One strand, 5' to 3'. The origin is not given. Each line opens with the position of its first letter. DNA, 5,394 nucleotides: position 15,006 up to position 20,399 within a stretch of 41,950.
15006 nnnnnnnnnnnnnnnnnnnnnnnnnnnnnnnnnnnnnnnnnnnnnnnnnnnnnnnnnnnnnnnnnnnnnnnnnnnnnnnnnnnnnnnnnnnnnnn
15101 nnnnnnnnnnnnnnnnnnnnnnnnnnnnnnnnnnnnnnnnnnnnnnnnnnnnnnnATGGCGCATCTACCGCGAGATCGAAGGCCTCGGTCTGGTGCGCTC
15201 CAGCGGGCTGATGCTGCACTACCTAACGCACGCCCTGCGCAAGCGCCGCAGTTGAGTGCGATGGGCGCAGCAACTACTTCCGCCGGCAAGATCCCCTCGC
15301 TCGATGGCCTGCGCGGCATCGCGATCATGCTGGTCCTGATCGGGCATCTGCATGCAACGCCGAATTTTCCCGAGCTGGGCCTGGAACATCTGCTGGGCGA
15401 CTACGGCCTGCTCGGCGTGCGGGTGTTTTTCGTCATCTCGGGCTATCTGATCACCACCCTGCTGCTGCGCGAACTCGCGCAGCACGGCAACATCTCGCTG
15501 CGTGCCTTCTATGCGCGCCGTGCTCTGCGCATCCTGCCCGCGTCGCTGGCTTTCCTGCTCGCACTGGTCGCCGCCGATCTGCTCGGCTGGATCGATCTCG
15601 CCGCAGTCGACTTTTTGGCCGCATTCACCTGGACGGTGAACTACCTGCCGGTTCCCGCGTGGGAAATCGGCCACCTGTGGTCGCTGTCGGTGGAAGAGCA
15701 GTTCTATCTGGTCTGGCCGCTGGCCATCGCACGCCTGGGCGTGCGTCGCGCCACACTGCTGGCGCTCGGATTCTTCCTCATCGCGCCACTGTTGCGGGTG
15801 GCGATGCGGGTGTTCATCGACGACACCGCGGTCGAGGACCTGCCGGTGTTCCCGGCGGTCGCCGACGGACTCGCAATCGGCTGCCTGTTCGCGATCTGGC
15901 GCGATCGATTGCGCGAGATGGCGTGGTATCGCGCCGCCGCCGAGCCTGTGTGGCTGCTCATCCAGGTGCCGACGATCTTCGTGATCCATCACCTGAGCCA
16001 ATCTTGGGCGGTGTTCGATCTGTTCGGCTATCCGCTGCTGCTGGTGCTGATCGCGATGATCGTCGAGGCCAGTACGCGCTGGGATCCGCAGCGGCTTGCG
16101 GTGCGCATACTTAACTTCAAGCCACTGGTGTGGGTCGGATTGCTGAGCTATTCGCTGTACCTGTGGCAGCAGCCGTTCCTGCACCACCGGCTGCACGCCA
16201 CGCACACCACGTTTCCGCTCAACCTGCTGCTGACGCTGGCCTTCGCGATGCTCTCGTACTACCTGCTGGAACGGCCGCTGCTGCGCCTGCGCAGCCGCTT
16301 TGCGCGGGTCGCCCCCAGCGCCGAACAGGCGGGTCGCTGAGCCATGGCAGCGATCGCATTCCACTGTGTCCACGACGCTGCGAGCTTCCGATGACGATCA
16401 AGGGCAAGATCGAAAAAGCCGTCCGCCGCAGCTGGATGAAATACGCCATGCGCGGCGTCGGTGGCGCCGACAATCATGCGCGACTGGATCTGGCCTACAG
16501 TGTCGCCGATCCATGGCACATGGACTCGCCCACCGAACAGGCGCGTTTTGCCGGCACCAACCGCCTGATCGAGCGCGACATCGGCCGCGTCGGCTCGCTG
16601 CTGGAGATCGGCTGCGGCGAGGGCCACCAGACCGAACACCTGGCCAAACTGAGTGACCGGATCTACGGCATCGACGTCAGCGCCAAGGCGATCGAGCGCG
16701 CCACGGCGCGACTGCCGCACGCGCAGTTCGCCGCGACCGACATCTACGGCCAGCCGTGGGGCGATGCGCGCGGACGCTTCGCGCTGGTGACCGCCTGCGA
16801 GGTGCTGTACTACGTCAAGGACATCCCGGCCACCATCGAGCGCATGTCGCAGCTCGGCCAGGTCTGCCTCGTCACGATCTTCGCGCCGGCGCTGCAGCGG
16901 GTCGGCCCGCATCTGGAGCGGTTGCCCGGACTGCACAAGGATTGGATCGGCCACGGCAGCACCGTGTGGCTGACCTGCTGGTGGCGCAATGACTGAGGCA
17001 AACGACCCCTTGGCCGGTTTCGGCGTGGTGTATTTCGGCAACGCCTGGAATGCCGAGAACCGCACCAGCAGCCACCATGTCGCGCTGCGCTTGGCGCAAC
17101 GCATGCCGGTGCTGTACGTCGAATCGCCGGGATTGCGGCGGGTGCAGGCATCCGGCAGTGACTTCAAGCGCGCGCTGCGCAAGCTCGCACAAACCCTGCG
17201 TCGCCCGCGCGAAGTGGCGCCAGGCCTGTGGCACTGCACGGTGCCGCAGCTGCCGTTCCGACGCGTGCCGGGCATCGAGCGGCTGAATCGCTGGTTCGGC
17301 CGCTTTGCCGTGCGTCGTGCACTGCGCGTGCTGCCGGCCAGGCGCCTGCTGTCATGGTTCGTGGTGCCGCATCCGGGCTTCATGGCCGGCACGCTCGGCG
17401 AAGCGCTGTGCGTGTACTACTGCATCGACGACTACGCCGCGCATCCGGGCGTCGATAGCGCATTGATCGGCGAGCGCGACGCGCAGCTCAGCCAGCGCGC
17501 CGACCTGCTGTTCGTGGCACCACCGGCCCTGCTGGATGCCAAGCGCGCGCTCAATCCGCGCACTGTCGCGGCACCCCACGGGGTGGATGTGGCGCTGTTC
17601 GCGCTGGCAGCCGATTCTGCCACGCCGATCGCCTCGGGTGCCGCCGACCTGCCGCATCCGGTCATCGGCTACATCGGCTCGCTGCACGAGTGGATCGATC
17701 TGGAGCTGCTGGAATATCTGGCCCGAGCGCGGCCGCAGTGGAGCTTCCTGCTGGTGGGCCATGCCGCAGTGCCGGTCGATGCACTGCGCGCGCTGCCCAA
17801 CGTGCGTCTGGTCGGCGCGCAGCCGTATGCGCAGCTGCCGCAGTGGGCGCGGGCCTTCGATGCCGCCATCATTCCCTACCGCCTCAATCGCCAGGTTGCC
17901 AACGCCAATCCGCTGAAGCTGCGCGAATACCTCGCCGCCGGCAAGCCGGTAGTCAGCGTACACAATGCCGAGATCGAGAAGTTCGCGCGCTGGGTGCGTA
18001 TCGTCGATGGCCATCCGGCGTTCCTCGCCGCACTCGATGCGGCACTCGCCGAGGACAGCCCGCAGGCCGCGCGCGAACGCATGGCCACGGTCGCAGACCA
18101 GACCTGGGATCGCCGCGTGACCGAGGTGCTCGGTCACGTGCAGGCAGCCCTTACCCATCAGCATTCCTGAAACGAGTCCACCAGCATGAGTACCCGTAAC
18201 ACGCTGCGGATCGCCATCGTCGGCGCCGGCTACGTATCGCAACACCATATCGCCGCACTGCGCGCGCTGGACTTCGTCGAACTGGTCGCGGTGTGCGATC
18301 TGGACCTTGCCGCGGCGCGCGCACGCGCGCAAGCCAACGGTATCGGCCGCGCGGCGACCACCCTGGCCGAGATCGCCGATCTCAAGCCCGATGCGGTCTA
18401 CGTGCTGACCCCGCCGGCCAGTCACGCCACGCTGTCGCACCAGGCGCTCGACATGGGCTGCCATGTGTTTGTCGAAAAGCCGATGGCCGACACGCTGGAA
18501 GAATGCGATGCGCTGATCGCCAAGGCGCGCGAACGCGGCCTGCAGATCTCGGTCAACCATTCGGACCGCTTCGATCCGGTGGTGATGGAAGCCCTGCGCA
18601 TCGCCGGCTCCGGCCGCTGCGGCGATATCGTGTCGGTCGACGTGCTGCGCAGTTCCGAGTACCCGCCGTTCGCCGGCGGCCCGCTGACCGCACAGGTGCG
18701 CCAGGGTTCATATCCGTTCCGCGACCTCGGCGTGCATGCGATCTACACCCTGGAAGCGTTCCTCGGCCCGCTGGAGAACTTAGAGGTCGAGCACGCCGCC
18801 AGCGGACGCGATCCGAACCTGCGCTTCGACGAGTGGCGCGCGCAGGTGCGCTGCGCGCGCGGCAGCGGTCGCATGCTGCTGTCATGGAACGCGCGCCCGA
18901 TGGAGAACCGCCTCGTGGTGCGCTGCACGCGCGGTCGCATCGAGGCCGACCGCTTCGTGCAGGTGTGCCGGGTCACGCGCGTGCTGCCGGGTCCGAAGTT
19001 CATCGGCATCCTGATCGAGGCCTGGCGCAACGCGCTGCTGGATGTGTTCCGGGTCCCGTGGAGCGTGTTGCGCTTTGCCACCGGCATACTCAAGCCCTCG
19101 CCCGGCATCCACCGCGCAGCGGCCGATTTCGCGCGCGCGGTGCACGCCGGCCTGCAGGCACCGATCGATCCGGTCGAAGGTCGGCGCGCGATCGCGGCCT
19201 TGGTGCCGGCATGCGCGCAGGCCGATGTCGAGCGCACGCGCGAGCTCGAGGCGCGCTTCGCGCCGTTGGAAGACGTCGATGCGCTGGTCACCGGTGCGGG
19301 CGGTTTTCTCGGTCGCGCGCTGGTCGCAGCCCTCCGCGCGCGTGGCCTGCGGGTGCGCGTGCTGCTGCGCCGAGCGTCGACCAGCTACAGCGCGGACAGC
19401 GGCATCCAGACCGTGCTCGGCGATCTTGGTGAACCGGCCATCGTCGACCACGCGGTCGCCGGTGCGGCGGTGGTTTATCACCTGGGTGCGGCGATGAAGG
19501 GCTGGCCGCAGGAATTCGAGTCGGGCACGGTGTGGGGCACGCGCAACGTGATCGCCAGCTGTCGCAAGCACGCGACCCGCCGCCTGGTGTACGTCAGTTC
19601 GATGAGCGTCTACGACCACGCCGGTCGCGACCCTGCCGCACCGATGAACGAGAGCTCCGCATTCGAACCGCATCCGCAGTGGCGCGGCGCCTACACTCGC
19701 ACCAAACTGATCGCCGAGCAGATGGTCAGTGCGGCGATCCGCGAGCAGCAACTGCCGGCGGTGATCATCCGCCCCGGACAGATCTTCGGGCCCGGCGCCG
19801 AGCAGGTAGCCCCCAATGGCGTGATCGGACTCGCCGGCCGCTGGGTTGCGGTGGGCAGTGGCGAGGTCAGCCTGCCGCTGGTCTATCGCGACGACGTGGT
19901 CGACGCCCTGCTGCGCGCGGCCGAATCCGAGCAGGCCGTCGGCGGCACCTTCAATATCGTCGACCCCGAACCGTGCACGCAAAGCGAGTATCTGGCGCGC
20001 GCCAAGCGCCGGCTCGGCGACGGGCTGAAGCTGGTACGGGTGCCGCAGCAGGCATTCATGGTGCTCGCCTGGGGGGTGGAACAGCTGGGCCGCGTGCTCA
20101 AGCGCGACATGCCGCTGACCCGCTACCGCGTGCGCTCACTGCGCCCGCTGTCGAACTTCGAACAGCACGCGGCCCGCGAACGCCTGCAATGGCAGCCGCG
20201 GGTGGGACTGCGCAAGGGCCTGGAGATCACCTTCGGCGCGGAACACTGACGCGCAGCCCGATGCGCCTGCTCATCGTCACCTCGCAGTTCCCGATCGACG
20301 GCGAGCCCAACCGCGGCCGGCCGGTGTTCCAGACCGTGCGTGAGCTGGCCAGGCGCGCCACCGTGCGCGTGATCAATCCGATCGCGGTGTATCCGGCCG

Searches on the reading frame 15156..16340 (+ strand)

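Call 9: search_protein_families(library=ncbifam, proteins=[window:15156-16340:+], max_evalue=0.0001)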
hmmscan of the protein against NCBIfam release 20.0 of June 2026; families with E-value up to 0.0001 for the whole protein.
window:15156-16340:+ (394 aa): 1 family
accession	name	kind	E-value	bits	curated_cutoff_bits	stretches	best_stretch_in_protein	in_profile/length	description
NF058601.1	ActlTfSucTMsmeg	equivalog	2.9e-10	39.2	1275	1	171-375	159-380/723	acetyltransferase SucT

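Call 65: search_protein_families(library=pfam, proteins=[window:15156-16340:+], max_evalue=0.1)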
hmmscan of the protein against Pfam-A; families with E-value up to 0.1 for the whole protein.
window:15156-16340:+ (394 aa): 1 family
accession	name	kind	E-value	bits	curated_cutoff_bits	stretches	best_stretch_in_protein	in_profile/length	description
PF01757.29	Acyl_transf_3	-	1e-23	84.3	31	1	47-343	2-291/326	Acyltransferase domain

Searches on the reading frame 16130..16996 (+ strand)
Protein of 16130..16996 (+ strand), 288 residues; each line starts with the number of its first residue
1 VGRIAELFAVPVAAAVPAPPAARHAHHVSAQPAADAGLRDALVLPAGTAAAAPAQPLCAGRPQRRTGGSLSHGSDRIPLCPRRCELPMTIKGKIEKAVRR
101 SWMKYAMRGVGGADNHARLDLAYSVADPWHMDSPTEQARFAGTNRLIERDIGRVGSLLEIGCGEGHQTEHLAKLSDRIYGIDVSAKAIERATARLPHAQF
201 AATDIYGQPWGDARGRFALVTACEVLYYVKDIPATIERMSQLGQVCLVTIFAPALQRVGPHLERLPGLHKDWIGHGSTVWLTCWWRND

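Call 9: search_protein_families(library=ncbifam, proteins=[window:16130-16996:+], max_evalue=0.0001)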
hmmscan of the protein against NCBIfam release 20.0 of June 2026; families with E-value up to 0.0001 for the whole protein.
window:16130-16996:+ (288 aa): 9 families
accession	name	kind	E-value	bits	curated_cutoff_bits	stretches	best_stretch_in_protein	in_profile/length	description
NF041650.1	nod_mtase_NodS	equivalog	6.7e-16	58.5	300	1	122-242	7-127/190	nodulation methyltransferase NodS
TIGR01983.1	UbiG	equivalog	3.8e-08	32.9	102.95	1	156-242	52-142/228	bifunctional 2-polyprenyl-6-hydroxyphenol methylase/3-demethylubiquinol 3-O-methyltransferase UbiG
NF002463.0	PRK01683.1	equivalog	6.4e-08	32.5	297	1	153-243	31-121/258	trans-aconitate 2-methyltransferase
TIGR02021.1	BchM-ChlM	equivalog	1.1e-07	31.5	158.9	1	156-254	57-158/218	magnesium protoporphyrin IX methyltransferase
TIGR02072.1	BioC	equivalog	3.1e-07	30.4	184.95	1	156-242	37-123/244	malonyl-ACP O-methyltransferase BioC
NF008300.0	PRK11088.1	equivalog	3.2e-07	30.1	303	1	155-213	87-150/272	23S rRNA (guanine(745)-N(1))-methyltransferase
NF043040.1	corrin_prot_MT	hypoth_equivalog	2.1e-06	27.3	180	1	153-200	41-88/216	corrinoid protein-associated methyltransferase CpaM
NF045667.1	MTase_DVU1556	equivalog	2e-05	24.2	155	1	156-214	25-84/213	DVU_1556 family methyltransferase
NF001453.0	PRK00312.1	equivalog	2.8e-05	23.8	188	1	153-200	80-127/217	protein-L-isoaspartate(D-aspartate) O-methyltransferase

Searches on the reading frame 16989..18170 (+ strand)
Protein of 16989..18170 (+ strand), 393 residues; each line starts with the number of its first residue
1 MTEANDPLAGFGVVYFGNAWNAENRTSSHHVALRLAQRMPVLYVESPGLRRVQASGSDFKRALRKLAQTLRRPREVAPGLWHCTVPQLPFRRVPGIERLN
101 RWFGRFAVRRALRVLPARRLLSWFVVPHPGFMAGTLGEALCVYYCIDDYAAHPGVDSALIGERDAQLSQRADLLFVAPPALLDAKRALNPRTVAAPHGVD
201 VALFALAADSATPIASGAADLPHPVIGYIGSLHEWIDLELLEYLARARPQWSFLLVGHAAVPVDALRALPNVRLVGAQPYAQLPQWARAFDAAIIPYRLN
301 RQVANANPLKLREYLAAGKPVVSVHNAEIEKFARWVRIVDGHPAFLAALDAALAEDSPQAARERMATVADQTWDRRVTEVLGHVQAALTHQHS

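Call 9: search_protein_families(library=ncbifam, proteins=[window:16989-18170:+], max_evalue=0.0001)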
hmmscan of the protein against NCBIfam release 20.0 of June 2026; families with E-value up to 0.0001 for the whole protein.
window:16989-18170:+ (393 aa): 3 families
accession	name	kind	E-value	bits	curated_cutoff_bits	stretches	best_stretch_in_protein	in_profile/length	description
NF047676.1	TeichurnBiosyTuaH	equivalog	2.8e-21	75.8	550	1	159-375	147-375/384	teichuronic acid biosynthesis protein TuaH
NF007640.0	PRK10307.1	subfamily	5.2e-07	28.9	276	1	189-386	193-402/411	WcaI family glycosyltransferase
TIGR04063.1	stp3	hypoth_equivalog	8e-06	25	442.05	1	192-323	182-323/397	TIGR04063 family PEP-CTERM/XrtA system glycosyltransferase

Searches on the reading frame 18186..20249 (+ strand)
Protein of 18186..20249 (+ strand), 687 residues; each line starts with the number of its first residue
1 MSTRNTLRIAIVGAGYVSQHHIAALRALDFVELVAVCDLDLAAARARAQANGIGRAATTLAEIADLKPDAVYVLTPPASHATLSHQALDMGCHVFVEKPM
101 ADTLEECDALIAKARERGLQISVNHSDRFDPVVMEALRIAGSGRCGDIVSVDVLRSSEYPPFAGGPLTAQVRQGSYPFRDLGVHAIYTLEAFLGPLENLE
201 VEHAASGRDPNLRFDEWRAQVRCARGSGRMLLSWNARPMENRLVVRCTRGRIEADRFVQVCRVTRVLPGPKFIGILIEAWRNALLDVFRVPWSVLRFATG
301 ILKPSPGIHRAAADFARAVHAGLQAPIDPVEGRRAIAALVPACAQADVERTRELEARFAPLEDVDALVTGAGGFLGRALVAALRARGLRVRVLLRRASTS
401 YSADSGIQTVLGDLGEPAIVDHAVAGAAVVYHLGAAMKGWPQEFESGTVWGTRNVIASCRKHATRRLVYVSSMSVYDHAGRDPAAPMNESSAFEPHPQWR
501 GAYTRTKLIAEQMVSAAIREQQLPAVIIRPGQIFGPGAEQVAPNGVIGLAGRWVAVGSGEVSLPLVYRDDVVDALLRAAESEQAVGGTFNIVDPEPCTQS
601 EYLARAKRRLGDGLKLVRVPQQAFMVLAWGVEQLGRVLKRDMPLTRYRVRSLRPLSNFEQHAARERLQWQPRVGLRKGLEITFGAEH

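Call 9: search_protein_families(library=ncbifam, proteins=[window:18186-20249:+], max_evalue=0.0001)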
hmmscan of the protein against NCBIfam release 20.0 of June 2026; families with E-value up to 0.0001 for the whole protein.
window:18186-20249:+ (687 aa): 24 families
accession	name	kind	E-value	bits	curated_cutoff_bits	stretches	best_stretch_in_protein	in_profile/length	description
NF042422.1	oxyalk_red_OleD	equivalog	1.9e-41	142.5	580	1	366-680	3-322/329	2-alkyl-3-oxoalkanoate reductase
TIGR03466.1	HpnA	hypoth_equivalog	8e-36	123.5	367.65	1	366-672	3-308/327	hopanoid-associated sugar epimerase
NF042423.1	oxyalk_red_Shew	equivalog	9.4e-34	117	580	1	366-680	11-329/331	2-alkyl-3-oxoalkanoate reductase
NF040723.1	UDP-GlcNAcDh_Arch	equivalog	9.5e-27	94.3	450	1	7-161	1-154/302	UDP-N-acetylglucosamine 3-dehydrogenase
TIGR04380.1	myo_inos_iolG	equivalog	4.5e-23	81.7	355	1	7-188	2-180/330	inositol 2-dehydrogenase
NF052578.1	StrlDmthSdmBMthl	equivalog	7.7e-22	78.5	600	1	366-604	3-239/328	sterol demethylase protein SdmB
TIGR04180.1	EDH_00030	hypoth_equivalog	1.6e-21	76.6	475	1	367-592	2-238/297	NAD-dependent 4,6-dehydratase LegB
TIGR01746.1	Thioester-redct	subfamily_domain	4.9e-21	75.4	213.35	1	428-619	90-289/371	thioester reductase domain-containing protein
NF058621.1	DiazavRedAvaA7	equivalog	1.2e-17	64.5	400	1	367-620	4-257/304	3-diazoavenalumate denitrifying reductase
NF041392.1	XylDh_Gfo6_Halo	equivalog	1.3e-14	53.8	350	1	3-153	13-168/350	D-xylose 1-dehydrogenase Gfo6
NF008607.0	PRK11579.1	subfamily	1.4e-13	50.5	330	1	5-187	3-183/346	oxidoreductase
NF007574.0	PRK10206.1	equivalog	5.6e-13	48.6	352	1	69-195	67-189/345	oxidoreductase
NF043036.1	ErythonDh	equivalog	1.6e-12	47.3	325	1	367-532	4-185/321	D-erythronate dehydrogenase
NF052479.1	LevoglcsnDh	equivalog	2.5e-12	46.2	650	1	6-191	3-200/386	levoglucosan dehydrogenase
TIGR01777.1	yfcH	hypoth_equivalog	3.9e-12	46.4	207.35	1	367-625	2-255/292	TIGR01777 family oxidoreductase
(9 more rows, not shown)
